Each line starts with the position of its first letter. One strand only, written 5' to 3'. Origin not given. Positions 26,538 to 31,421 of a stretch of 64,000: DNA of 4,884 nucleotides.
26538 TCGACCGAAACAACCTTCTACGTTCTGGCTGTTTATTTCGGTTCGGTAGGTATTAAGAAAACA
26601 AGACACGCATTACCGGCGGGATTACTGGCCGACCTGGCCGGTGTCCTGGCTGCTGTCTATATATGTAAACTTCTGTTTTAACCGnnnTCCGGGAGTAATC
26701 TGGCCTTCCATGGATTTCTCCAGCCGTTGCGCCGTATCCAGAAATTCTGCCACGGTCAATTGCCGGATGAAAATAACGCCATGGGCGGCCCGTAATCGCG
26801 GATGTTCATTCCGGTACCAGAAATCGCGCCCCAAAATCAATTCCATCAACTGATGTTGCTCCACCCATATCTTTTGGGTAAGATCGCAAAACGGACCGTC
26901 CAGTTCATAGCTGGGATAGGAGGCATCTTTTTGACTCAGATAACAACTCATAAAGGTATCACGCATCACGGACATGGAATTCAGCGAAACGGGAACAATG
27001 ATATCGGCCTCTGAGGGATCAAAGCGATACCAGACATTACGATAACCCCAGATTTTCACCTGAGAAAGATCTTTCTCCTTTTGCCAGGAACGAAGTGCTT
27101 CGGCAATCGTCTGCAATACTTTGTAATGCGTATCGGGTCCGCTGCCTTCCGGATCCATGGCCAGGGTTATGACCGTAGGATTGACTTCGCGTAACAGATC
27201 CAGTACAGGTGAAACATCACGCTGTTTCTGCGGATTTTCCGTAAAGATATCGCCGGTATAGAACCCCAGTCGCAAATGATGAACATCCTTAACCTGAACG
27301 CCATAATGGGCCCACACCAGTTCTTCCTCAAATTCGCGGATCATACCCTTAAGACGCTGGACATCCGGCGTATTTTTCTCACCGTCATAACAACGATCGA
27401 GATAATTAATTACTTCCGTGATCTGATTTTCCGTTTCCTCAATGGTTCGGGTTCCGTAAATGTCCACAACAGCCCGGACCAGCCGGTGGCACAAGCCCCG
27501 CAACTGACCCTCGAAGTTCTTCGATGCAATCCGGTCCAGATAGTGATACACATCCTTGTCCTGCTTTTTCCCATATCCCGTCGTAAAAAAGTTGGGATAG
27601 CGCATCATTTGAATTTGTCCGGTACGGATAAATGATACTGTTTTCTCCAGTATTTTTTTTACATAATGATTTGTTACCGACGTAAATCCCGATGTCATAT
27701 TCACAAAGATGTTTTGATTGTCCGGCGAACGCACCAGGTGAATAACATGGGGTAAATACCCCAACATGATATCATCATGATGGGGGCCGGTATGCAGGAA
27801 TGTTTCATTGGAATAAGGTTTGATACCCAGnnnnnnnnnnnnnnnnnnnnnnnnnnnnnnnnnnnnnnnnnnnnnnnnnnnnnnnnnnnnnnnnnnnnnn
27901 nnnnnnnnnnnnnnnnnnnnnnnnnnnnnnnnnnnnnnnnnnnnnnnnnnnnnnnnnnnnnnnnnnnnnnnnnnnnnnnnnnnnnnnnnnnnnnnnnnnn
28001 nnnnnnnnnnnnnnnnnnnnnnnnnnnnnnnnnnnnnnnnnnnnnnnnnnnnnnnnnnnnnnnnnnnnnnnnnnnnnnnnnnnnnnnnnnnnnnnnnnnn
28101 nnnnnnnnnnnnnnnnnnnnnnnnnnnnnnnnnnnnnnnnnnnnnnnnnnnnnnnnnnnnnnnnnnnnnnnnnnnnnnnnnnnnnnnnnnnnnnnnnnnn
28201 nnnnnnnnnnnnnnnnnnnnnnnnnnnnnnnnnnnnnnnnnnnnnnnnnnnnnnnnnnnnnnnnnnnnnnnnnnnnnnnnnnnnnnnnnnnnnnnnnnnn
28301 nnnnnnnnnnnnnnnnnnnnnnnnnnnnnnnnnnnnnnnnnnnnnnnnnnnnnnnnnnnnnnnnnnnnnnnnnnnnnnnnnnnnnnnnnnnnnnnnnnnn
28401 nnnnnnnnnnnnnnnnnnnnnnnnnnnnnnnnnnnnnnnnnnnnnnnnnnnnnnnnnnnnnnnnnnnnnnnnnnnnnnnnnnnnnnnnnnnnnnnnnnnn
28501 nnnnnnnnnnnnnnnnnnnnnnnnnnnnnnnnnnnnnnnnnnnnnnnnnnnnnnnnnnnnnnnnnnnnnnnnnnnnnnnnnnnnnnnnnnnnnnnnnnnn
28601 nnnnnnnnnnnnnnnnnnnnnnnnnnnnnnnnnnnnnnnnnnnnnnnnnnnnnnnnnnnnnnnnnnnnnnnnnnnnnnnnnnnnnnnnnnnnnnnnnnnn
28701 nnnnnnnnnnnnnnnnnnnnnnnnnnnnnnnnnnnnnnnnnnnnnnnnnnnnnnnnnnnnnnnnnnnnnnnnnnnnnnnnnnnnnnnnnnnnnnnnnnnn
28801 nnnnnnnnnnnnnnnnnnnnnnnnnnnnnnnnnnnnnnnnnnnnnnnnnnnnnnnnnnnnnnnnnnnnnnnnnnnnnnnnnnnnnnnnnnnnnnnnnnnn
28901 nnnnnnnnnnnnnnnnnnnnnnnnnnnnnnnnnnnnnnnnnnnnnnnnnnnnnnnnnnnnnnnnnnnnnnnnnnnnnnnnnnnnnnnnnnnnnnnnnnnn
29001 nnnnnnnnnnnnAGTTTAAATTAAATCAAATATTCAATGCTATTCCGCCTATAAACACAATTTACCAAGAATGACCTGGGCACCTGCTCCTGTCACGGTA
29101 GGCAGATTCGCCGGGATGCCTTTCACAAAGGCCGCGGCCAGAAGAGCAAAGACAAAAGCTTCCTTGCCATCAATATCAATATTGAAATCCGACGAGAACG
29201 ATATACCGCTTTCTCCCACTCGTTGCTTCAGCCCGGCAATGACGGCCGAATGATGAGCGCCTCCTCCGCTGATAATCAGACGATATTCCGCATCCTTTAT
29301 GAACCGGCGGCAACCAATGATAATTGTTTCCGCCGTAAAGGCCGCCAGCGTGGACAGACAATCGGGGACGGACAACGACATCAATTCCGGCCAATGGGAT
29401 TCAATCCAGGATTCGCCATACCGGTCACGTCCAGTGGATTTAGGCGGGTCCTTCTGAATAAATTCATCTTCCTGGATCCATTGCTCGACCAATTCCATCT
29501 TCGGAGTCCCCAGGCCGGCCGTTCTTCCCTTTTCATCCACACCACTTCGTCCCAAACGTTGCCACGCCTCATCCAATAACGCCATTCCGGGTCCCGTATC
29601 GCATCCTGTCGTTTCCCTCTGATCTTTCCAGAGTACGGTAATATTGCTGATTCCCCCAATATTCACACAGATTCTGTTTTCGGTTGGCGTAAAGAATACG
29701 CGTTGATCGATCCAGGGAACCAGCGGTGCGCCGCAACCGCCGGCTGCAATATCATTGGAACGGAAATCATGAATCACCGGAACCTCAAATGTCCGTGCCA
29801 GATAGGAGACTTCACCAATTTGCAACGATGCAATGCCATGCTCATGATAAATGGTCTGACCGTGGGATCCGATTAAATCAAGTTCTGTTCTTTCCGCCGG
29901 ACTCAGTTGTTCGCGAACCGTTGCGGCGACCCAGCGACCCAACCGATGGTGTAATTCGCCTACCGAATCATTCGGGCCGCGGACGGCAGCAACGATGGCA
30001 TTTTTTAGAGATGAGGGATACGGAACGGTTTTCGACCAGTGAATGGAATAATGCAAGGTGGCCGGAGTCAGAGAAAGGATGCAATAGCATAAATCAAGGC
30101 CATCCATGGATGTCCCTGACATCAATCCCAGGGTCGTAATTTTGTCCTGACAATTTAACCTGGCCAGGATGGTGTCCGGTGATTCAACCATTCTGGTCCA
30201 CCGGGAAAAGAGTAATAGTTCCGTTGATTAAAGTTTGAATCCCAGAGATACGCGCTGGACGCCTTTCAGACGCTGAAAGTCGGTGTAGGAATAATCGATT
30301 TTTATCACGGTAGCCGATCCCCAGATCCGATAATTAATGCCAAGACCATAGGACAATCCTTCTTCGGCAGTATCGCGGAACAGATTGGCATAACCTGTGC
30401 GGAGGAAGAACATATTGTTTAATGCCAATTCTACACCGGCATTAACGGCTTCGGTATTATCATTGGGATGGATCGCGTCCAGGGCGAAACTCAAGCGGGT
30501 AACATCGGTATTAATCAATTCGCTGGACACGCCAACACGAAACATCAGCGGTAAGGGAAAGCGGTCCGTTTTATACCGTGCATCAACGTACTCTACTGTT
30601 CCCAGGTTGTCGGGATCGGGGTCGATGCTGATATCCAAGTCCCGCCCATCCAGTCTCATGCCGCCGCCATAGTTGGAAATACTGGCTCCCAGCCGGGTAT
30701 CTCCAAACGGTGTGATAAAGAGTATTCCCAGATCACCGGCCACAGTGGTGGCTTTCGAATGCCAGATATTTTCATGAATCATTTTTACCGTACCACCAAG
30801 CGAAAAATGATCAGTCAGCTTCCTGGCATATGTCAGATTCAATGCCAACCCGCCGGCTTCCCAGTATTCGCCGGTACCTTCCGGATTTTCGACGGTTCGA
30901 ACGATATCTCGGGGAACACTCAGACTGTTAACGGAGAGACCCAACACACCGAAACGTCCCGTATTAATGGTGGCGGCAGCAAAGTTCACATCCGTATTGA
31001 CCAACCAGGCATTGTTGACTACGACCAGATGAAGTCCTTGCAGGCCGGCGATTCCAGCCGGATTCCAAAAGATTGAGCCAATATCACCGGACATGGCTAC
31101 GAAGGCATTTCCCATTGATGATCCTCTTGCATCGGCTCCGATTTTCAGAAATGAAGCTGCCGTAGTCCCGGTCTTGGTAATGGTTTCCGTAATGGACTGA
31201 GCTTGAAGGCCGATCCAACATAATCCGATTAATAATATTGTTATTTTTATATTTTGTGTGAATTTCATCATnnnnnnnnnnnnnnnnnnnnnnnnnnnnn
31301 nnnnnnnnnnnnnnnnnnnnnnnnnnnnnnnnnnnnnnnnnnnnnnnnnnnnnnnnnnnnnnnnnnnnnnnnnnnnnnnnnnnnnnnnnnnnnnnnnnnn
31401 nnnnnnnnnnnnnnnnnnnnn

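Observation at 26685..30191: anmK and a NagB-LmbE fusion directly downstream of a TBDR module: hypothesis of a peptidoglycan/amino-sugar scavenging locus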

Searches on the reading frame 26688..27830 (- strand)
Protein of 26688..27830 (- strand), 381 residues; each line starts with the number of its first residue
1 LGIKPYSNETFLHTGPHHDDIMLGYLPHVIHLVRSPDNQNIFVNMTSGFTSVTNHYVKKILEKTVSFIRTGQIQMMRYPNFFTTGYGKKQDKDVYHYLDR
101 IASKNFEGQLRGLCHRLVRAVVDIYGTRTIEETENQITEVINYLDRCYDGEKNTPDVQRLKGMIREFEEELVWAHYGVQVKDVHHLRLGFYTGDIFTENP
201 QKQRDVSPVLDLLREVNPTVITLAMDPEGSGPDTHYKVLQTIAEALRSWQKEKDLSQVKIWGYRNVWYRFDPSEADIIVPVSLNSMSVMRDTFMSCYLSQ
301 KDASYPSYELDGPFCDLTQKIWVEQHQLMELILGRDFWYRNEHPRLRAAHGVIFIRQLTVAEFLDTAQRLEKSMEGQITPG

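Call 54: search_solved_structures(query=A2, max_evalue=10, show_alignments=3)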
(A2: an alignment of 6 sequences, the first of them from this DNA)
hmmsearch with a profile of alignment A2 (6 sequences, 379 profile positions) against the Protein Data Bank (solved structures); distinct sequences matched with E-value up to 10: 3.
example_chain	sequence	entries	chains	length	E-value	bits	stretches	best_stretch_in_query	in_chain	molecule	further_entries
2r2i_A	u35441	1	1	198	0.77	12.2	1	52-154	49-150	Guanylyl cyclase-activating protein 1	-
8fbk_A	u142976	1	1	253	6.2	9.2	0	90-160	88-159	KWOCA_65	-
5h78_A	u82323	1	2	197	6.3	9.2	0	87-145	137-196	cAMP-dependent protein kinase type II-alpha regulatory subunit,DHR14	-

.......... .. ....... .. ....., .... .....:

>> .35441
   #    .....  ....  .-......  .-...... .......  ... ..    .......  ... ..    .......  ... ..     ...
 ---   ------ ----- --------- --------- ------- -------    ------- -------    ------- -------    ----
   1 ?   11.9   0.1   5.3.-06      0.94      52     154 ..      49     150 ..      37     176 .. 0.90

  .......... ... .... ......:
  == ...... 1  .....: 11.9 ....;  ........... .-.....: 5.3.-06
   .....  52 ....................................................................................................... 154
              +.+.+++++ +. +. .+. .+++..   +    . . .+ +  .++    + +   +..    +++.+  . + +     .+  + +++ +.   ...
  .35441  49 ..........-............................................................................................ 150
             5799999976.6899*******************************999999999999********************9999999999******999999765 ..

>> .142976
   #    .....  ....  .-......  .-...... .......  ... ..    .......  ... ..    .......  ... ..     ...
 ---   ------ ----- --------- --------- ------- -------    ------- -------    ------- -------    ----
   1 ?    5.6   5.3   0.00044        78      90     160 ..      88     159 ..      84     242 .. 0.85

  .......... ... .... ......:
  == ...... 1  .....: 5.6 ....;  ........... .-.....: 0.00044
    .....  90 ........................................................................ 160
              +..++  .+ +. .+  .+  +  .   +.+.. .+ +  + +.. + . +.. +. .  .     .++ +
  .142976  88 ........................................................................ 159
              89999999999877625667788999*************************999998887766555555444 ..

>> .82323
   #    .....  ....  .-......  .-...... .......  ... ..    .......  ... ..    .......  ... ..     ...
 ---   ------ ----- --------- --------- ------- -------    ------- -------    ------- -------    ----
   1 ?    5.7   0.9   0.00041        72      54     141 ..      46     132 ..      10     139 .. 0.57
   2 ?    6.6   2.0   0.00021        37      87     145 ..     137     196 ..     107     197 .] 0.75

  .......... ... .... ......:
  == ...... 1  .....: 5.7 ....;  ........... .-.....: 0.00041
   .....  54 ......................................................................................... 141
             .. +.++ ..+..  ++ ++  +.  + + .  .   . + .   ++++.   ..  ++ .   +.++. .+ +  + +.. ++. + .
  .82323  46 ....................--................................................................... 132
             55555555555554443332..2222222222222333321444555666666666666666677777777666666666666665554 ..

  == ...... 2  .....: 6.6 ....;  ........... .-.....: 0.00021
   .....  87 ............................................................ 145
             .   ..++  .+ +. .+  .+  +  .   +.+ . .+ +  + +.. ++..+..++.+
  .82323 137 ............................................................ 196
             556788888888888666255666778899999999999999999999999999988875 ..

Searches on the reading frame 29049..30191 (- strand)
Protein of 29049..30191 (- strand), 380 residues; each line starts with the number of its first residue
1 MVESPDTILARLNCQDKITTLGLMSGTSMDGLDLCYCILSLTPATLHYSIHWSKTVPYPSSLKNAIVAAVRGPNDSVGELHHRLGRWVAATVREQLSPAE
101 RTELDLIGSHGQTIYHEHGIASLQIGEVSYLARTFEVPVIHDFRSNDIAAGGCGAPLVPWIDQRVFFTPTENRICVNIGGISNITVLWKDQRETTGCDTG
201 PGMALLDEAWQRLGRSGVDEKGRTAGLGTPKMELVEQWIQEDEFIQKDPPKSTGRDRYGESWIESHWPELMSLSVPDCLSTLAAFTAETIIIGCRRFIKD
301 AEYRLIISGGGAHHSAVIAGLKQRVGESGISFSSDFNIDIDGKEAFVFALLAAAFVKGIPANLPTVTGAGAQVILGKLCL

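Call 3: search_protein_families(library=pfam, proteins=[window:29049-30191:-])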
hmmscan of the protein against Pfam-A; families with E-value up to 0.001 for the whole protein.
window:29049-30191:- (380 aa): 1 family
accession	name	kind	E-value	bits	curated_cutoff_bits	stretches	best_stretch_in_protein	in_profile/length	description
PF03702.20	AnmK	-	1.5e-82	278.1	24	1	20-378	3-364/367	Anhydro-N-acetylmuramic acid kinase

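Call 4: search_protein_families(library=ncbifam, proteins=[window:29049-30191:-])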
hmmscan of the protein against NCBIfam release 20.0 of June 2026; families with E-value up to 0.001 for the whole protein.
window:29049-30191:- (380 aa): 14 families
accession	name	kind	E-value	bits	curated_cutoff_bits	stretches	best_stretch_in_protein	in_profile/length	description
NF007148.0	PRK09585.3-2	equivalog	5e-101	338.2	387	1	15-379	6-383/386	anhydro-N-acetylmuramic acid kinase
NF007139.0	PRK09585.1-3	equivalog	4.2e-86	289.4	367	1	20-379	6-368/370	anhydro-N-acetylmuramic acid kinase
NF007146.0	PRK09585.2-6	equivalog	1.8e-80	270.6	440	1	20-378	3-365/391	anhydro-N-acetylmuramic acid kinase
NF007143.0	PRK09585.2-2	equivalog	1.6e-78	264.2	533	1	20-378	3-378/382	anhydro-N-acetylmuramic acid kinase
NF007142.0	PRK09585.2-1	equivalog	6e-75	252.6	435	1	18-378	4-379/384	anhydro-N-acetylmuramic acid kinase AnmK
NF007151.0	PRK09585.3-6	equivalog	1.6e-72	244.4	599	1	10-379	5-395/396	anhydro-N-acetylmuramic acid kinase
NF007150.0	PRK09585.3-5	equivalog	1.3e-67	228.5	585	1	20-380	5-384/393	anhydro-N-acetylmuramic acid kinase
NF007145.0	PRK09585.2-5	equivalog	4.7e-67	226.9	514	1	19-377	2-374/379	anhydro-N-acetylmuramic acid kinase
NF007138.0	PRK09585.1-1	equivalog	1.8e-65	221.5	588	1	21-377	7-363/370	anhydro-N-acetylmuramic acid kinase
NF007141.0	PRK09585.1-5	equivalog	1.4e-64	218.3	352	1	17-377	3-363/370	anhydro-N-acetylmuramic acid kinase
NF007144.0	PRK09585.2-3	equivalog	5.9e-61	206.6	436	1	17-378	5-355/358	anhydro-N-acetylmuramic acid kinase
NF007149.0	PRK09585.3-4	equivalog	9.1e-58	195.9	616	1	15-380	14-397/399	anhydro-N-acetylmuramic acid kinase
NF007140.0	PRK09585.1-4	equivalog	3.5e-57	194.3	605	1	20-378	16-379/382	anhydro-N-acetylmuramic acid kinase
NF007147.0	PRK09585.3-1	equivalog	1.5e-45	155.8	822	1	20-378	3-361/393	anhydro-N-acetylmuramic acid kinase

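Call 63: search_solved_structures(query=window:29049-30191:-, max_evalue=0.001, show_alignments=1)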
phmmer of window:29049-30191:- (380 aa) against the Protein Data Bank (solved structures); distinct sequences matched with E-value up to 0.001: 6.
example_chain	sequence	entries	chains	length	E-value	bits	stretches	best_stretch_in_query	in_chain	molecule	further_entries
3cqy_A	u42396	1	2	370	1.3e-51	179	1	17-376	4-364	Anhydro-N-acetylmuramic acid kinase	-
8bre_A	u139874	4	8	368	6.2e-50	173.5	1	21-377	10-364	Anhydro-N-acetylmuramic acid kinase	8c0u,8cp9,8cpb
3qbw_A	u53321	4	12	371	7e-50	173.3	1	21-377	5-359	Anhydro-N-acetylmuramic acid kinase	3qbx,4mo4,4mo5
4zxz_A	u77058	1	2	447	1.1e-41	146.3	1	18-378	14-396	Levoglucosan kinase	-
4yh5_A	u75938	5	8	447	3.3e-37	131.6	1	18-378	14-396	Levoglucosan kinase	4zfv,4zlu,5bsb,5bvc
5tkr_A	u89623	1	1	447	4.6e-37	131.1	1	18-378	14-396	Levoglucosan kinase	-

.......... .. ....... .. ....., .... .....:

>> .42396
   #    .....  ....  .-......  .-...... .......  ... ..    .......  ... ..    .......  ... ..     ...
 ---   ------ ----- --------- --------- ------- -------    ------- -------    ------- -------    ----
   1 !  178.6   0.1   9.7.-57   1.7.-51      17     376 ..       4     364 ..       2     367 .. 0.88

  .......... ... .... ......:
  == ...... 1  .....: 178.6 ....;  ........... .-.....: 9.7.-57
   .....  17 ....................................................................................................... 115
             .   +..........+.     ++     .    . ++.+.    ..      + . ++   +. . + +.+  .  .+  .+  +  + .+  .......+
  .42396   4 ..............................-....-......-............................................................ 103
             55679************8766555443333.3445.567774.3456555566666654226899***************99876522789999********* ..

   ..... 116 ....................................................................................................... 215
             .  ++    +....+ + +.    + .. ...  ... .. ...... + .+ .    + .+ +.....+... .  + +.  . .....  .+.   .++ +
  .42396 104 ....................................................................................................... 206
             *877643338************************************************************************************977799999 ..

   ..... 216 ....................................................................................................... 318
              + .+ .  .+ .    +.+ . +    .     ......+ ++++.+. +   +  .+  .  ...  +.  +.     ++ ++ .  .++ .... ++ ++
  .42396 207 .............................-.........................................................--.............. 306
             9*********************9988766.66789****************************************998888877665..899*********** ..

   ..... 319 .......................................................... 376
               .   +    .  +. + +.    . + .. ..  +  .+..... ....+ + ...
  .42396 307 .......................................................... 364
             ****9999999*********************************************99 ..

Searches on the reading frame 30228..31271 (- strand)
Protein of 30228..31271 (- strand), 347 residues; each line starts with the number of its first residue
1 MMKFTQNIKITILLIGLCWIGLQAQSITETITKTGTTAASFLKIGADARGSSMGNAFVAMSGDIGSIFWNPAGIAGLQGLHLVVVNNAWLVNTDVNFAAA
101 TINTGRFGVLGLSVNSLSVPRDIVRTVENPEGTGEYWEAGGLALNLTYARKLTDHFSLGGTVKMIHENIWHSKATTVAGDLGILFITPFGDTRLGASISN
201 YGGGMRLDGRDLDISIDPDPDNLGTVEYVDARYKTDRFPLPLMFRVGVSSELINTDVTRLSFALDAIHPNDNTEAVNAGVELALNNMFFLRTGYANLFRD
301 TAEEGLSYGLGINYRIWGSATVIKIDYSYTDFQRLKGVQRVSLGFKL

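Call 3: search_protein_families(library=pfam, proteins=[window:30228-31271:-])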
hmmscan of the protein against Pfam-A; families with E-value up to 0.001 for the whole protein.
window:30228-31271:- (347 aa): 2 families
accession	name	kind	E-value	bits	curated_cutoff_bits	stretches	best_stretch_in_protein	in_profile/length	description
PF19572.5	PorV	-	6.8e-08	32.8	27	1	33-169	7-146/243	Type IX secretion system protein PorV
PF03349.22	Toluene_X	-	0.00014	20.9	29.7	0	50-130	24-80/421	Outer membrane protein transport protein (OMPP1/FadL/TodX)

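Call 4: search_protein_families(library=ncbifam, proteins=[window:30228-31271:-])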
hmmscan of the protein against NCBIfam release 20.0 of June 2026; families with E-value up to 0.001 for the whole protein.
window:30228-31271:- (347 aa): 5 families
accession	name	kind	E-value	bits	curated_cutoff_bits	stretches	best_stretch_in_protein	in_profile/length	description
NF033709.1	PorV_fam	subfamily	2.9e-57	194.7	90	1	36-346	1-325/326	PorV/PorQ family protein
NF033710.1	T9SS_OM_PorV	equivalog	4.5e-20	72.2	250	1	24-266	11-245/367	type IX secretion system outer membrane channel protein PorV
NF033711.1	T9SS_PorQ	equivalog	4.2e-18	65.5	220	1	28-204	15-190/335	type IX secretion system protein PorQ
NF052325.1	PorVQ2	equivalog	4.3e-18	65.3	325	1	32-169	20-167/354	putative type IX sorting system protein PorV2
NF050080.1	pilus_FilD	exception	0.00013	20.4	970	1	34-96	15-75/549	putative pilus system OmpP1/FadL family transporter FilD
